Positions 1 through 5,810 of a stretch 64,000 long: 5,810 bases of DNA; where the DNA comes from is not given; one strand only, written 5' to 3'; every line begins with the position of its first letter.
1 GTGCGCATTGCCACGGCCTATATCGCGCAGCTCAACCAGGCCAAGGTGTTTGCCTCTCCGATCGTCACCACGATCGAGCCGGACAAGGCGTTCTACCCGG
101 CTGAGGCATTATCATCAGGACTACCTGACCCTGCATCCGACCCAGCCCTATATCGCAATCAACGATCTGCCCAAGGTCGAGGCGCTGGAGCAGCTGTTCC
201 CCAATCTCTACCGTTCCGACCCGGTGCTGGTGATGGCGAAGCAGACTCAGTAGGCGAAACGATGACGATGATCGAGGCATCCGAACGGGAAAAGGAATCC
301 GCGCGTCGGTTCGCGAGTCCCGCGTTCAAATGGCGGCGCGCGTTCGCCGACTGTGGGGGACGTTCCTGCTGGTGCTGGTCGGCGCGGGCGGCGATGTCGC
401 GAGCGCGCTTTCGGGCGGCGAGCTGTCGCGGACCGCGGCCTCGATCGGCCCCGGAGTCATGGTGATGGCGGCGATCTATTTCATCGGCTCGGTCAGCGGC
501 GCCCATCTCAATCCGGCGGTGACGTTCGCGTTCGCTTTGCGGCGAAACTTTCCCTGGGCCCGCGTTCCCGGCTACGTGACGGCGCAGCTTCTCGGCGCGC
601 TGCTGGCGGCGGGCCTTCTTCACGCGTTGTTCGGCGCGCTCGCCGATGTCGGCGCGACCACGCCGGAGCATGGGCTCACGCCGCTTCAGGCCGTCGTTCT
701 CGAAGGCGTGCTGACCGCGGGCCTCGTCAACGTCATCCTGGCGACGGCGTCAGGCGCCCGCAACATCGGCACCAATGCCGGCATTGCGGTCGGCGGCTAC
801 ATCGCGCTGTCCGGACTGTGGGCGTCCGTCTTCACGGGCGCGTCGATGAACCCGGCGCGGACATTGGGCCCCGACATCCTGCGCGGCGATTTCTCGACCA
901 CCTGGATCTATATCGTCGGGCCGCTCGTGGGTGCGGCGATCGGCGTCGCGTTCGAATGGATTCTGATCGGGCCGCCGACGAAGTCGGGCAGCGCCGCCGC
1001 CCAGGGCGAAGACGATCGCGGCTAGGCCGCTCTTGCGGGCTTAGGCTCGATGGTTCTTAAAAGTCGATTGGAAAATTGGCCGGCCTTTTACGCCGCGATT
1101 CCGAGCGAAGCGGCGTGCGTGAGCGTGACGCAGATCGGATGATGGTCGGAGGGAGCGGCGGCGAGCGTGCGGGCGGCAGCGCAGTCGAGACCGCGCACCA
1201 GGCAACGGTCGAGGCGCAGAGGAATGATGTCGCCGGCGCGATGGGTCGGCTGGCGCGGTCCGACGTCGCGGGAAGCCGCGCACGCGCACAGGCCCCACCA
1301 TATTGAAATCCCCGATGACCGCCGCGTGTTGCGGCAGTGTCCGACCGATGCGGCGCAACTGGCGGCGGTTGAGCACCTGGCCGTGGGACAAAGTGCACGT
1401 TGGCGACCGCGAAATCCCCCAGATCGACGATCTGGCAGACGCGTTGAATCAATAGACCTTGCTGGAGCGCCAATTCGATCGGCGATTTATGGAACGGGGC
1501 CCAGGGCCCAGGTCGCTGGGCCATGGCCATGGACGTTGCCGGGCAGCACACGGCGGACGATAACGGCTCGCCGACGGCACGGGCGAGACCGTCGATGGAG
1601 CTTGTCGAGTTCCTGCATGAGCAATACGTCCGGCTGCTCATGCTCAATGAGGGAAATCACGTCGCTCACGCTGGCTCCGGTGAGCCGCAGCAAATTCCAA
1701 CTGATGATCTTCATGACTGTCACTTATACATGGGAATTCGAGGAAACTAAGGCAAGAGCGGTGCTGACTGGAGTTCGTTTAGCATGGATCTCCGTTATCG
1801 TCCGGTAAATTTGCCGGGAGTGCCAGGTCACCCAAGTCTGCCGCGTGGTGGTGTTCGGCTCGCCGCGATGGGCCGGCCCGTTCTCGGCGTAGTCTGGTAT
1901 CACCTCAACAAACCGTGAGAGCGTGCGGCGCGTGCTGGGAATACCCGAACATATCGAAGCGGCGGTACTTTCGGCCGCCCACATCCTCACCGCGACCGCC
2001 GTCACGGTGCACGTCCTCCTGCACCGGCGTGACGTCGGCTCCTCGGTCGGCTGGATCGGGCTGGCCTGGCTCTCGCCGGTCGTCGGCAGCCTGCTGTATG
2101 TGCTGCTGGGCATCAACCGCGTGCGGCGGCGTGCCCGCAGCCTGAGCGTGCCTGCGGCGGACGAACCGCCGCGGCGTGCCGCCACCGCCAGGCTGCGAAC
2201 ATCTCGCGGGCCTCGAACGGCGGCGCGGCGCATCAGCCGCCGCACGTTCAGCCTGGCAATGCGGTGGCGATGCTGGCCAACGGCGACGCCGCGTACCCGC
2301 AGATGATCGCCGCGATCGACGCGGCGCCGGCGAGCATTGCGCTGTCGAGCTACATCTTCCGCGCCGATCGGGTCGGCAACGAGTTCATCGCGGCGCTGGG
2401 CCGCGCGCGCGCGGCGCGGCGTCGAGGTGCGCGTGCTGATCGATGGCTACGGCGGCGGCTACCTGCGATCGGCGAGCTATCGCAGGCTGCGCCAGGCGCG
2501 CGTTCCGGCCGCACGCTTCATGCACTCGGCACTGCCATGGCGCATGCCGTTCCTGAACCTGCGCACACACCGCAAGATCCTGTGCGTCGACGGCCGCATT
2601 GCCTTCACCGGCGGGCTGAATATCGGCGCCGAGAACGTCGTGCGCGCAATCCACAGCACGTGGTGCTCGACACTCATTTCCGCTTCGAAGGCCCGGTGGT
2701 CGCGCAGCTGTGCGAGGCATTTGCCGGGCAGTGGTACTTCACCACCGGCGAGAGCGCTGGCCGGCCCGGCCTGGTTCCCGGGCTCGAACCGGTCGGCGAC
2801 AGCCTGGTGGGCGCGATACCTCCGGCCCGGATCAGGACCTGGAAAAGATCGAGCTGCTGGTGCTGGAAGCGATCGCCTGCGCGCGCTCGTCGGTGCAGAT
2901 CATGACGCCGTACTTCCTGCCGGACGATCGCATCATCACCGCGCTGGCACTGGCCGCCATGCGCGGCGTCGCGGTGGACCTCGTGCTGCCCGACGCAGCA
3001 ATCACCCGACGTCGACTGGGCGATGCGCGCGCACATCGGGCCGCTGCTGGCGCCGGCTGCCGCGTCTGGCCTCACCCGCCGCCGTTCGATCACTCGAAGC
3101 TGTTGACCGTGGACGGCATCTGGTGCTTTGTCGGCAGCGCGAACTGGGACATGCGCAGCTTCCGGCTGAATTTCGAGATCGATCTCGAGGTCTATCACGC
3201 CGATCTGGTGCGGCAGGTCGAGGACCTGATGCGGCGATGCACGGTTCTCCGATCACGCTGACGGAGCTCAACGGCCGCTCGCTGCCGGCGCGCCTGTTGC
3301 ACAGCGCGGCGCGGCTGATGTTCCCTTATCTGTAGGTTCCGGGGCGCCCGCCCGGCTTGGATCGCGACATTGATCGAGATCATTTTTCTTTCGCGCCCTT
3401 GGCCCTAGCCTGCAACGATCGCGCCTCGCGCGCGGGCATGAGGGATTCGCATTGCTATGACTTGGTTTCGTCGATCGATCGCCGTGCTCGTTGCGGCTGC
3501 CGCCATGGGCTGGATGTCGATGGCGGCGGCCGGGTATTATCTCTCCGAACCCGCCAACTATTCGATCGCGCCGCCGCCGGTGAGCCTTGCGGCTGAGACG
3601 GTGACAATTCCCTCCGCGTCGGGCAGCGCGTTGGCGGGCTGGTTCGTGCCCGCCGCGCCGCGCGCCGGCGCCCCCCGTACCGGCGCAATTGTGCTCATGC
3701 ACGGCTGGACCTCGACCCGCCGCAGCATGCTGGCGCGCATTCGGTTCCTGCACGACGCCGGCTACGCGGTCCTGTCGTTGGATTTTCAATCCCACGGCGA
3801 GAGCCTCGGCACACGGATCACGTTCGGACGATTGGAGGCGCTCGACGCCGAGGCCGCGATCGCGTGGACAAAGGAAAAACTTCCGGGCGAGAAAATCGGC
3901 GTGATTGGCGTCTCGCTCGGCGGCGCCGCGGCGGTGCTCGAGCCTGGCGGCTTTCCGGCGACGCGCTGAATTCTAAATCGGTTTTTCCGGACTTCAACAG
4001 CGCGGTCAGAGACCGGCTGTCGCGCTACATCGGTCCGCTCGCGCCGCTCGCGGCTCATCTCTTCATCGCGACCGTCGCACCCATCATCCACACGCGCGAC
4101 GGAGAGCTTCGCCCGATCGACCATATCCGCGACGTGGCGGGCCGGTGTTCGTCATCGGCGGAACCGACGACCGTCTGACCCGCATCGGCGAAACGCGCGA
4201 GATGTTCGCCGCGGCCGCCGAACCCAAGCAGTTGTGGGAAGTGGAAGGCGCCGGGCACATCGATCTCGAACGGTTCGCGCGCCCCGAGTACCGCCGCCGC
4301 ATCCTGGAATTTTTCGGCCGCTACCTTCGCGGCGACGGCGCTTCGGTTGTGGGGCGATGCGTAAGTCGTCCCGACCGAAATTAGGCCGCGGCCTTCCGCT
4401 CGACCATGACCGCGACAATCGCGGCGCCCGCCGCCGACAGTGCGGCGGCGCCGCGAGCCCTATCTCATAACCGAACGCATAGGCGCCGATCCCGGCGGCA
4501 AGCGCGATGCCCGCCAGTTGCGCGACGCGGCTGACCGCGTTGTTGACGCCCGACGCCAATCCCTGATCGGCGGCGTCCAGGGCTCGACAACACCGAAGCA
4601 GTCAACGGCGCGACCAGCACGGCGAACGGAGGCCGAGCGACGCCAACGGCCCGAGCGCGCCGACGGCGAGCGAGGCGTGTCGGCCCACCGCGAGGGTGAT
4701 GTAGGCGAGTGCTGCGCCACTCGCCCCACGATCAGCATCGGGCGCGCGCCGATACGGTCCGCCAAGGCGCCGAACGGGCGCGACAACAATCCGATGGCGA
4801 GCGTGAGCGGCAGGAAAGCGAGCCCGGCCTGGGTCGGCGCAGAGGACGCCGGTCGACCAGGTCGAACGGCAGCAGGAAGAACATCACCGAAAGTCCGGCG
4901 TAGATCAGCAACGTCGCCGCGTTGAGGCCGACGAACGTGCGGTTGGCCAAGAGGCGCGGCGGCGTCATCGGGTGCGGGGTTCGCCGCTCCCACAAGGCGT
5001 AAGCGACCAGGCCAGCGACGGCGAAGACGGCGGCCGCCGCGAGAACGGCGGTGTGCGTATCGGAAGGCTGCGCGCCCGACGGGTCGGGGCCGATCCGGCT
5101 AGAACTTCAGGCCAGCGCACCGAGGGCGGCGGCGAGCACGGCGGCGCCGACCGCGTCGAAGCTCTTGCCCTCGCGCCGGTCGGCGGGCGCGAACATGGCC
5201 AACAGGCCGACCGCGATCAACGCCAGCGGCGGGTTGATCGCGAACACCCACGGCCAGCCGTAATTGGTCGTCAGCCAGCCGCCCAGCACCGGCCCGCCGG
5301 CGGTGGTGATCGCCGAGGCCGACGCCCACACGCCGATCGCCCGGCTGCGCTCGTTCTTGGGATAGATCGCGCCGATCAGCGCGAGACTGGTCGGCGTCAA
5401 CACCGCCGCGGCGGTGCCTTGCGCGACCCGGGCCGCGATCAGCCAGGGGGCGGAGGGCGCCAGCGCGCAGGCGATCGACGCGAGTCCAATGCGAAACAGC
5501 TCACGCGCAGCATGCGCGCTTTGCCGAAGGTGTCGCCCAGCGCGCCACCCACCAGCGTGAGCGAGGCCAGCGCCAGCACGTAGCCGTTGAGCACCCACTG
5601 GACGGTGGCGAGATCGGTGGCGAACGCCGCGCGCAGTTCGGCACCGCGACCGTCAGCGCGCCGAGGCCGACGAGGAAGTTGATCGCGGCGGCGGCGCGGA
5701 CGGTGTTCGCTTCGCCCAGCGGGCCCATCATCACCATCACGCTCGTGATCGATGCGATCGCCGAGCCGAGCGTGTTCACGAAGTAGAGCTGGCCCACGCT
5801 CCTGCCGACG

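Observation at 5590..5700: Intragenic junction between two codon-usage regimes: a spermidine-synthase-like membrane N-terminus runs into a 5'-truncated DHA2 MFS gene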

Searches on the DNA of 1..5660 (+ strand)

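Call 47: search_dna_similar(query=window:1-5660:+, collection=plasmids, mode=distant, max_rows=15)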
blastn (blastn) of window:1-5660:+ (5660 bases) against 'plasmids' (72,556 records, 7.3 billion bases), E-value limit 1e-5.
Records with a match: 177; places in all: 271; records where one place covers at least 80% of the query: 0.
Best place of each record, by identity: 80-90% 1; 60-80% 176.
By first word of the organism name: Rhizobium 134; Burkholderia 14; Streptomyces 6; Caballeronia 4; Microvirga 3; Sinorhizobium 2; Cupriavidus 2; Bradyrhizobium 2; Novosphingobium 2; Shinella 1; and 7 more.
By predicted mobility (MOB-suite, as given by PLSDB): non-mobilizable 107; mobilizable 46; conjugative 24.
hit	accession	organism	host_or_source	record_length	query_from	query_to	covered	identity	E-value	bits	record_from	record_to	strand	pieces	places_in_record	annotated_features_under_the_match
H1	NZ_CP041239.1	Sinorhizobium mexicanum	Acaciella angustissima,cell culture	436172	4456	5660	21%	68.1%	8e-106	394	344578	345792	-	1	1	MFS transporter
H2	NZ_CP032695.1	Rhizobium jaguaris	Calliandra grandiflora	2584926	4492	5660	21%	68.0%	3e-98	370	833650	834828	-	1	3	none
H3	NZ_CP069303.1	Shinella sp. PSBB067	monoisolate,Minnesota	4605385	2341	3191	15%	65.0%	5e-13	86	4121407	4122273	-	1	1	none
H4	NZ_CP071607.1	Rhizobium binae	lentil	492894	2556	3191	11%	66.5%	7e-24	122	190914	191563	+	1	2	phosphatidylserine/phosphatidylglycerophosphate/ cardiolipin synthase ...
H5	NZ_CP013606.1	Rhizobium sp. N731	Phaseolus vulgaris,Whole ...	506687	2556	3191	11%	65.6%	8e-17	99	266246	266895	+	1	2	phosphatidylserine/phosphatidylglycerophosphate/ cardiolipin synthase ...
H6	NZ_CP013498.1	Rhizobium sp. N621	Phaseolus vulgaris,Whole ...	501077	2556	3191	11%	65.6%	8e-17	99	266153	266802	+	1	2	phosphatidylserine/phosphatidylglycerophosphate/ cardiolipin synthase ...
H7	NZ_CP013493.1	Rhizobium sp. N6212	Phaseolus vulgaris,Whole ...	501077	2556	3191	11%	65.6%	8e-17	99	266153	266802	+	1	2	phosphatidylserine/phosphatidylglycerophosphate/ cardiolipin synthase ...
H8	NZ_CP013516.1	Rhizobium sp. N1314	Phaseolus vulgaris,Whole ...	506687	2556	3191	11%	65.6%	8e-17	99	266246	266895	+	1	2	phosphatidylserine/phosphatidylglycerophosphate/ cardiolipin synthase ...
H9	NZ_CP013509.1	Rhizobium sp. N1341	Phaseolus vulgaris,Whole ...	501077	2556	3191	11%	65.6%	8e-17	99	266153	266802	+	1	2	phosphatidylserine/phosphatidylglycerophosphate/ cardiolipin synthase ...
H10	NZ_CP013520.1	Rhizobium sp. N113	Phaseolus vulgaris,Whole ...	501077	2556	3191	11%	65.6%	8e-17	99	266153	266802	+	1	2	phosphatidylserine/phosphatidylglycerophosphate/ cardiolipin synthase ...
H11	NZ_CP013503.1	Rhizobium esperanzae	Phaseolus vulgaris,Whole ...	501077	2556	3191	11%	65.6%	8e-17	99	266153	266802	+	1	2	phosphatidylserine/phosphatidylglycerophosphate/ cardiolipin synthase ...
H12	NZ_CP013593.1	Rhizobium sp. N871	Phaseolus vulgaris,Whole ...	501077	2556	3191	11%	65.6%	8e-17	99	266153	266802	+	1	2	phosphatidylserine/phosphatidylglycerophosphate/ cardiolipin synthase ...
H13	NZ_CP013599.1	Rhizobium sp. N741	Phaseolus vulgaris,Whole ...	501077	2556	3191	11%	65.6%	8e-17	99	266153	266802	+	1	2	phosphatidylserine/phosphatidylglycerophosphate/ cardiolipin synthase ...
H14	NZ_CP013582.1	Rhizobium phaseoli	Phaseolus vulgaris,Whole ...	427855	2556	3191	11%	65.5%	1e-13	89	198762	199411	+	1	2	phosphatidylserine/phosphatidylglycerophosphate/ cardiolipin synthase ...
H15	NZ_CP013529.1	Rhizobium phaseoli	Phaseolus vulgaris,Whole ...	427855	2556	3191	11%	65.5%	1e-13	89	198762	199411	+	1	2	phosphatidylserine/phosphatidylglycerophosphate/ cardiolipin synthase ...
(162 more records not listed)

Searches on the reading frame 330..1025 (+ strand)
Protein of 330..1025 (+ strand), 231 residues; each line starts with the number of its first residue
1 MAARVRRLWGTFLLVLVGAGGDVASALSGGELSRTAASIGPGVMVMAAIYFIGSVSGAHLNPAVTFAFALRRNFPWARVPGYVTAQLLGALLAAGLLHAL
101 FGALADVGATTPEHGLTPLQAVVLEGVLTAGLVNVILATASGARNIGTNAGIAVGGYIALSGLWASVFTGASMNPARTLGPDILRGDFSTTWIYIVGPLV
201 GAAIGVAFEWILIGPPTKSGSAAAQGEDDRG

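Call 6: search_protein_families(library=pfam, proteins=[window:330-1025:+], max_evalue=0.01)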
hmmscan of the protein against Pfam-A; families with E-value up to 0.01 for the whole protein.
window:330-1025:+ (231 aa): 1 family
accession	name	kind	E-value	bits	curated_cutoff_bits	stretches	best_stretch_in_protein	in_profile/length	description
PF00230.25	MIP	-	1.8e-48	165.7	25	1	9-206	16-219/222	Major intrinsic protein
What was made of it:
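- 262..1025 (+): Aquaporin (MIP) gene (foreign flank) with 1 frameshift near 350. Pfam MIP, E=1.8e-48 (call 6).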

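Call 17: find_homologous_proteins(query=window:330-1025:+)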
Query window:330-1025:+ (231 aa): 7928 proteins with E <= 0.001 among 8000 candidates; the best 120 are listed.
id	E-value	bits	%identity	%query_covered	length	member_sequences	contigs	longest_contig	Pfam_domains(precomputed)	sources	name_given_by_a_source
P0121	4.2e-139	480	100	100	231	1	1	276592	PF00230.26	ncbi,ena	-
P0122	9.1e-119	413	86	97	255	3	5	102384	PF00230.26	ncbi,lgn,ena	-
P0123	2.1e-116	405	84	97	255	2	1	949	PF00230.26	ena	-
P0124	2.9e-104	366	75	97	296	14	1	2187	PF00230.26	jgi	jgi:aquaporin Z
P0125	2.4e-103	363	77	98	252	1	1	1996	PF00230.26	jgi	jgi:aquaporin Z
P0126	1.3e-102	360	77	97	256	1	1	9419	PF00230.26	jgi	-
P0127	4.8e-102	358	74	97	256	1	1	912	PF00230.26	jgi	jgi:aquaporin Z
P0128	7.0e-102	358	77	96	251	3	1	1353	PF00230.26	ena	-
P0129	1.7e-101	357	76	97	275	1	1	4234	PF00230.26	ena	-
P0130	1.9e-101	356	74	96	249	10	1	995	PF00230.26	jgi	-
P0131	2.3e-100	353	73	97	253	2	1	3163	PF00230.26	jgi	jgi:aquaporin Z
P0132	3.0e-100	353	75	97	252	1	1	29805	PF00230.26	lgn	-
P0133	5.5e-100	352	73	98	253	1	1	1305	PF00230.26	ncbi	-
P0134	2.2e-99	350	74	97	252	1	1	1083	PF00230.26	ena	-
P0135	2.3e-99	350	73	97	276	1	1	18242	PF00230.26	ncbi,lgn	-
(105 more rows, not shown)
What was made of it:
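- Tried and rejected: The aquaporin is 100% identical to P0121, which sits on a 276,592-bp NCBI/ENA contig (call 17).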

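Call 18: find_encoding_contigs(protein=P0121, flank=10000, max_places=4)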
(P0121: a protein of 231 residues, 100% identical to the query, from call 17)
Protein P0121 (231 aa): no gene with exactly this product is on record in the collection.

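Call 19: find_encoding_contigs(protein=P0122, flank=10000, max_places=4)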
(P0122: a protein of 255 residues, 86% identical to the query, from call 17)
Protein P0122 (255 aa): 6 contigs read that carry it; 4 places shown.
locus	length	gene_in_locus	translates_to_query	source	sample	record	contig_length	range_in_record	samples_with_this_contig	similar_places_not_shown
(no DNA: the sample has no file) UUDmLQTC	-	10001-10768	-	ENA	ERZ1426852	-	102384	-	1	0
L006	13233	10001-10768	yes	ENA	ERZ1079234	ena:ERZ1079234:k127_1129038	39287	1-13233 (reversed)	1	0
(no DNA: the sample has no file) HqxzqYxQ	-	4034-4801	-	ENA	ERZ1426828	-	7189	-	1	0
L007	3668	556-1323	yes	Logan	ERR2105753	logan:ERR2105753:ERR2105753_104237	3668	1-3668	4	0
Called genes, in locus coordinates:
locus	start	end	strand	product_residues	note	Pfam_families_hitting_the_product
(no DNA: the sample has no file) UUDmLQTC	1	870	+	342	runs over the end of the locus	PF04055:Radical_SAM, PF06968:BATS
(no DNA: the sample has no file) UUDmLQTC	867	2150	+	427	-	PF00202:Aminotran_3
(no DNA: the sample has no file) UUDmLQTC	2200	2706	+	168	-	-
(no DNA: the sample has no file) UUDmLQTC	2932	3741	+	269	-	PF00903:Glyoxalase, PF00355:Rieske (weak)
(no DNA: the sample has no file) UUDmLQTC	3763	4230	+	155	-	PF00903:Glyoxalase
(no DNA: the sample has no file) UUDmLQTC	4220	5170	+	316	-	PF00903:Glyoxalase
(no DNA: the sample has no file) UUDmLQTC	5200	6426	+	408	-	PF01321:Creatinase_N, PF00557:Peptidase_M24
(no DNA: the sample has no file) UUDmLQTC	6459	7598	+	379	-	PF01547:SBP_bac_1, PF13416:SBP_bac_8, PF13343:SBP_bac_6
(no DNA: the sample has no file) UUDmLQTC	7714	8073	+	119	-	-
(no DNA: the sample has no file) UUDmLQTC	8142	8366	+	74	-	-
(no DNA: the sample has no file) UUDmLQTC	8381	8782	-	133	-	PF01641:SelR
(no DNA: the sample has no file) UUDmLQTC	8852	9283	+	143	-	PF00892:EamA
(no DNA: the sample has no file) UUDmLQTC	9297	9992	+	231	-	PF01625:PMSR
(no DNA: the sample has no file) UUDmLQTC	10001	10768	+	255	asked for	PF00230:MIP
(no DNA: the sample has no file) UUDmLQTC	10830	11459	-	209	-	PF03372:Exo_endo_phos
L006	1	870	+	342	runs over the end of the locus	PF04055:Radical_SAM, PF06968:BATS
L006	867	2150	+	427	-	PF00202:Aminotran_3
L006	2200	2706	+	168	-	-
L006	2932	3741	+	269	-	PF00903:Glyoxalase, PF00355:Rieske (weak)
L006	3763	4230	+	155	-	PF00903:Glyoxalase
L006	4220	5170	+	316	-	PF00903:Glyoxalase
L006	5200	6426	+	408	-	PF01321:Creatinase_N, PF00557:Peptidase_M24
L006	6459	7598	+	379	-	PF01547:SBP_bac_1, PF13416:SBP_bac_8, PF13343:SBP_bac_6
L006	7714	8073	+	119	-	-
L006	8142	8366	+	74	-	-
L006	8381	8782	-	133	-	PF01641:SelR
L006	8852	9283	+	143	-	PF00892:EamA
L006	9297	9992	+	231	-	PF01625:PMSR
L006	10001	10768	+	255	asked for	PF00230:MIP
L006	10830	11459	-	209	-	PF03372:Exo_endo_phos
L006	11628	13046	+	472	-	PF13396:PLDc_N (faint), PF13091:PLDc_2, PF00614:PLDc (weak), PF13091:PLDc_2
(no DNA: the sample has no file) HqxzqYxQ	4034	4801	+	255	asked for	PF00230:MIP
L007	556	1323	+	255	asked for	PF00230:MIP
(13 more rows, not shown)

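Call 20: find_related_loci(query=window:330-1025:+, collection=genome_contigs, flank=10000)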
Query window:330-1025:+ (231 aa) in genome_contigs; peptide patterns used: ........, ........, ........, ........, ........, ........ (x = any residue, [..] = any of these).
438 stretches matched a pattern; 129 encode a relative of the query (tblastn E <= 1e-3); the best 80 are kept; 80 distinct loci.
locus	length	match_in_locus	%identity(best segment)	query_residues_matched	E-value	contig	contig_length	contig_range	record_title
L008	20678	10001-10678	65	7-229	1e-88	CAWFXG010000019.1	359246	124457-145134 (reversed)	MAG: uncultured Acidobacteriota bacterium isolate MFD06714.bin.2.127 genome assembly, contig: contig_57441, whole genome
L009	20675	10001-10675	64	6-226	1e-88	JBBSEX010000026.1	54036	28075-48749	MAG: Bryobacterales bacterium isolate LS1_sbin.65 LS1_sbin.65_K_283938_L_54036_cov_20.9065, whole genome shotgun sequenc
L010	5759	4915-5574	66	7-226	4e-88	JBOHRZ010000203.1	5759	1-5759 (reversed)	MAG: Gemmatimonadales bacterium isolate SE1506_metabat2.bin.11 NODE_5632_length_5759_cov_1.226740, whole genome shotgun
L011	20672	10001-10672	64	9-229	9e-88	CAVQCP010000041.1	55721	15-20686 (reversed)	MAG: uncultured Acidobacteriaceae bacterium isolate MFD02138.bin.2.76 genome assembly, contig: contig_20021, whole genom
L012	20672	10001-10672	65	9-229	5e-87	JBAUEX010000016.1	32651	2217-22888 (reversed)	MAG: Candidatus Acidiferrales bacterium isolate MFD10991_ilm_asm_bin22 k127_1288, whole genome shotgun sequence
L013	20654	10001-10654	65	9-226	1e-86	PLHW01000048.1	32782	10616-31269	MAG: Acidobacteriaceae bacterium isolate bog_205 73.20110800_S1M.45_contig_3033, whole genome shotgun sequence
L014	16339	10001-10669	66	7-229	2e-86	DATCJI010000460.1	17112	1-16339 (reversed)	MAG TPA_asm: Xanthobacteraceae bacterium isolate SMAG_U7066 k141_8118806, whole genome shotgun sequence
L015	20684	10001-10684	63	7-230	2e-86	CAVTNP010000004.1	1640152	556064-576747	MAG: Ignavibacteriota bacterium isolate MFD04780.bin.1.195 genome assembly, contig: contig_5995, whole genome shotgun se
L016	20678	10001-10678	63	7-229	2e-86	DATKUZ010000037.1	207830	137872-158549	MAG TPA_asm: Sulfuriferula sp. isolate SMAG_U14120 k141_1098241, whole genome shotgun sequence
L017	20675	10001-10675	64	6-226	3e-86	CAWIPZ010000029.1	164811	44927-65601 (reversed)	MAG: uncultured Acidobacteriaceae bacterium isolate MFD01716.bin.1.180 genome assembly, contig: contig_29238, whole geno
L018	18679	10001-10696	62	4-231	1e-85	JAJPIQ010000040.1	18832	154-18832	MAG: Bacteroidetes bacterium isolate Centralia_MAG_339 k107_28183777, whole genome shotgun sequence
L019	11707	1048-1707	65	7-227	1e-85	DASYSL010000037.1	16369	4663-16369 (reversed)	MAG TPA_asm: Candidatus Eisenbacteria bacterium isolate SMAG_U4537 k141_787508, whole genome shotgun sequence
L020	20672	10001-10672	63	7-230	2e-85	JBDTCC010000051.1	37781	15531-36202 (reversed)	MAG: Gallionella sp. isolate cluster2_bin.147 k127_1592835, whole genome shotgun sequence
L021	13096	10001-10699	64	6-231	4e-85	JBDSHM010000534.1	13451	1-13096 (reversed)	MAG: Sulfuriferula sp. isolate cluster1_bin.276 k127_3617565, whole genome shotgun sequence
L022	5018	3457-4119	64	9-229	4e-85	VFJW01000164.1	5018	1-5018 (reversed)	MAG: Geobacter sp. isolate Bin_37_3 c_000001927797, whole genome shotgun sequence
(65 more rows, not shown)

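Call 21: list_cluster_members(proteins=[P0121, P0122, P0002, P0010])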
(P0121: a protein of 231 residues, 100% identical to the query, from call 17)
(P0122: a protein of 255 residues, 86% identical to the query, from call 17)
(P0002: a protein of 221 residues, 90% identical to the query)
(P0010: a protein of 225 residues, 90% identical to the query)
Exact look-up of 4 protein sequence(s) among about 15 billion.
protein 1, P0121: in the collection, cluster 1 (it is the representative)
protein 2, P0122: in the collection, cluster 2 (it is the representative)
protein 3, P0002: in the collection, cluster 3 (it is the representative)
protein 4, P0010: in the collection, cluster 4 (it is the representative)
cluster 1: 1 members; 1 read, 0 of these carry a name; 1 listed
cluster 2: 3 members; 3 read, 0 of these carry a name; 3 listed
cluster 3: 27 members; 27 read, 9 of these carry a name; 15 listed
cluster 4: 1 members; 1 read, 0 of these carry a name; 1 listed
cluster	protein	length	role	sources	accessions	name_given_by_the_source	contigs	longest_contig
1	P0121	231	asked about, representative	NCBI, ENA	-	-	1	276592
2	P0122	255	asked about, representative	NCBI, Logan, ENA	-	-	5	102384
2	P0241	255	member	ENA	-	-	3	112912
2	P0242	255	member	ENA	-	-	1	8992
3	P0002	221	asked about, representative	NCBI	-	-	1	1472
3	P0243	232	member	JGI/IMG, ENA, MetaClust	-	\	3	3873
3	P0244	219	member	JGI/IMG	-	predicted membrane-bound spermidine synthase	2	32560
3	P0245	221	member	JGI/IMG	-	predicted membrane-bound spermidine synthase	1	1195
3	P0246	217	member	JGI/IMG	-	MFS family permease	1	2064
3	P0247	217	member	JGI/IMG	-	predicted membrane-bound spermidine synthase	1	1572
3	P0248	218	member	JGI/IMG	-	spermidine synthase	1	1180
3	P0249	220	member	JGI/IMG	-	predicted membrane-bound spermidine synthase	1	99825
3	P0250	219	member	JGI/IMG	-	predicted membrane-bound spermidine synthase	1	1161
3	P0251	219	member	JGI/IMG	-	spermidine synthase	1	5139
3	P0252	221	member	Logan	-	-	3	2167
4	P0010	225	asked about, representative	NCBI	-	-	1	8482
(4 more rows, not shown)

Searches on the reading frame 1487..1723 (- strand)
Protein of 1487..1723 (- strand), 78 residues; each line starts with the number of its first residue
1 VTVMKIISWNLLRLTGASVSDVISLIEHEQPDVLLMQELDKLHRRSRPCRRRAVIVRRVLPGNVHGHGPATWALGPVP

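Call 55: search_protein_families(library=pfam, proteins=[window:1487-1723:-], max_evalue=0.001)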
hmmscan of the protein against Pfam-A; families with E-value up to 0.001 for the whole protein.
window:1487-1723:- (78 aa): 1 family
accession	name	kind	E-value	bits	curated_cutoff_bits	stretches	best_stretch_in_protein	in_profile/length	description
PF03372.29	Exo_endo_phos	-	0.00019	21.7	24.5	1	7-50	1-50/225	Endonuclease/Exonuclease/phosphatase family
